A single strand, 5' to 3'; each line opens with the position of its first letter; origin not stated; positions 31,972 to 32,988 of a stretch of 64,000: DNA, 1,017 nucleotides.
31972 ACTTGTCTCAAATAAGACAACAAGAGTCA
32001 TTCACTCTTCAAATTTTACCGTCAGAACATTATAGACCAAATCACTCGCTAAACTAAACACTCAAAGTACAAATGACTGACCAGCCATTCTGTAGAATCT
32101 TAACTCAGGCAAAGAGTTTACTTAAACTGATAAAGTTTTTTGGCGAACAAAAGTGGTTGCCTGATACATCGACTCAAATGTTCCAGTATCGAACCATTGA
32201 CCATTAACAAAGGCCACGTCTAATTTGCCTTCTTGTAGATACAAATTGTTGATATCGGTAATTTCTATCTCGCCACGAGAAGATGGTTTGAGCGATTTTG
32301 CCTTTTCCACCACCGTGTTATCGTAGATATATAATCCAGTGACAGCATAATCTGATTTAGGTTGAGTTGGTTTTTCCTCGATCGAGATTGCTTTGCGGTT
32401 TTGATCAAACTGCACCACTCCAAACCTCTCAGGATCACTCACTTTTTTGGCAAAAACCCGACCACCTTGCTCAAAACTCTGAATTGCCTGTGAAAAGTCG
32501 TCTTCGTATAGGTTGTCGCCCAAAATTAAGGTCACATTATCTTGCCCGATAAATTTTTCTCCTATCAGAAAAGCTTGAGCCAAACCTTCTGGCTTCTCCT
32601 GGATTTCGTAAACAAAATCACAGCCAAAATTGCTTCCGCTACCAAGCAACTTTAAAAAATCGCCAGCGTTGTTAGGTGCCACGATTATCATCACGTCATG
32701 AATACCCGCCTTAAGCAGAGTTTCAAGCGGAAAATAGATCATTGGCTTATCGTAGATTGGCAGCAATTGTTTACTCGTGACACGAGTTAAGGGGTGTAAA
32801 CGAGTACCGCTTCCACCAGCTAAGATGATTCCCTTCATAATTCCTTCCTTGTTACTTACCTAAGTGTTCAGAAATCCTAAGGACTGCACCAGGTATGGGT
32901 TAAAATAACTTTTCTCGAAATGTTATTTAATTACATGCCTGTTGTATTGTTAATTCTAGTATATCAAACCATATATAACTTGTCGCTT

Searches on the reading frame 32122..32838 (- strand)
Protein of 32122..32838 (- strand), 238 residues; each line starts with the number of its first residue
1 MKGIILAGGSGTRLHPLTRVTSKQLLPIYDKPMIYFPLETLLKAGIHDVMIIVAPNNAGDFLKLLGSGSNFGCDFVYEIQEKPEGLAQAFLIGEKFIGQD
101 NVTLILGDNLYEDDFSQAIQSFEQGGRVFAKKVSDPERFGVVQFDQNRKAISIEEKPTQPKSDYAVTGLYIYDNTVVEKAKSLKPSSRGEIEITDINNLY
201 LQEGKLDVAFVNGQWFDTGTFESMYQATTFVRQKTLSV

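Call 8: search_protein_families(library=pfam, proteins=[window:32122-32838:-], max_evalue=0.001)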
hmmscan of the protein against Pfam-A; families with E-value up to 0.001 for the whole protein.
window:32122-32838:- (238 aa): 2 families
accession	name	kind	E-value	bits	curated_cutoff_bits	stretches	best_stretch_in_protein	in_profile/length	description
PF00483.29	NTP_transferase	-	4.2e-68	230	21.2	1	2-233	1-244/245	Nucleotidyl transferase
PF12804.13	NTP_transf_3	-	9.3e-11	42.6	27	1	3-126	1-115/160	MobA-like NTP transferase domain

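Call 59: search_protein_families(library=ncbifam, proteins=[window:32122-32838:-], max_evalue=0.00001)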
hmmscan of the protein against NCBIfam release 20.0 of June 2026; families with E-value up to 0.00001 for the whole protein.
window:32122-32838:- (238 aa): 26 families (the best 25 are shown)
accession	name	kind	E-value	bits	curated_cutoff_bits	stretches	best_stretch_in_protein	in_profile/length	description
TIGR01207.1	rmlA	equivalog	7.5e-102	340.3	360.65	1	2-232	1-237/286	glucose-1-phosphate thymidylyltransferase RfbA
NF012024.0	PRK15480.1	equivalog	6.3e-92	307.8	588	1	2-231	5-240/292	glucose-1-phosphate thymidylyltransferase RfbA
TIGR01208.1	rmlA_long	equivalog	1.2e-62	211.8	320.25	1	2-232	1-235/353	glucose-1-phosphate thymidylyltransferase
TIGR03992.1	Arch_glmU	subfamily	4.5e-44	150.9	292.1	1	1-221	1-217/393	bifunctional sugar-1-phosphate nucleotidylyltransferase/acetyltransferase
NF041173.1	Sug_nt_acttase_Thmprot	equivalog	8.2e-34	117.2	600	1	1-220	1-216/405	bifunctional sugar-1-phosphate nucleotidylyltransferase/acetyltransferase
NF041313.1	UDPGP_AglF_Halo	equivalog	4.2e-32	111.5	400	1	1-224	1-227/234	UTP--glucose-1-phosphate uridylyltransferase AglF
TIGR01099.1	galU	equivalog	1.9e-29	103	326.8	2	73-224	94-258/261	UTP--glucose-1-phosphate uridylyltransferase GalU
NF052502.1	man1P_GTase_Rv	exception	1.7e-24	86.4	440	1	3-227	3-226/352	mannose-1-phosphate guanylyltransferase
NF003670.0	PRK05293.1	equivalog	1.3e-20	73.7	470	1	3-228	7-255/382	glucose-1-phosphate adenylyltransferase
NF045761.1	NAMPUrTaseMurU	equivalog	1.2e-18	67.8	250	1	1-227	1-223/226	N-acetylmuramate alpha-1-phosphate uridylyltransferase MurU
TIGR02091.1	glgC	equivalog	4.6e-17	62.1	424.9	1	99-228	113-256/364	glucose-1-phosphate adenylyltransferase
NF049965.1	GlMnHpPGnyltfHddC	equivalog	6.6e-15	55.3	300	1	1-180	1-175/221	D-glycero-D-manno-heptose 1-phosphate guanosyltransferase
NF041135.1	IPPtranDIPPsyn_Thcocales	equivalog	4.5e-14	52.3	580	1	1-232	1-218/419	bifunctional L-myo-inositol-1-phosphate cytidylyltransferase/CDP-L-myo-inositol myo-inositolphosphotransferase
NF009928.0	PRK13389.1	equivalog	2.1e-13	50.1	548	1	2-53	10-61/302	UTP--glucose-1-phosphate uridylyltransferase GalU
NF007516.0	PRK10122.1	equivalog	5.8e-13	48.6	534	1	2-53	5-56/297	UTP--glucose-1-phosphate uridylyltransferase GalF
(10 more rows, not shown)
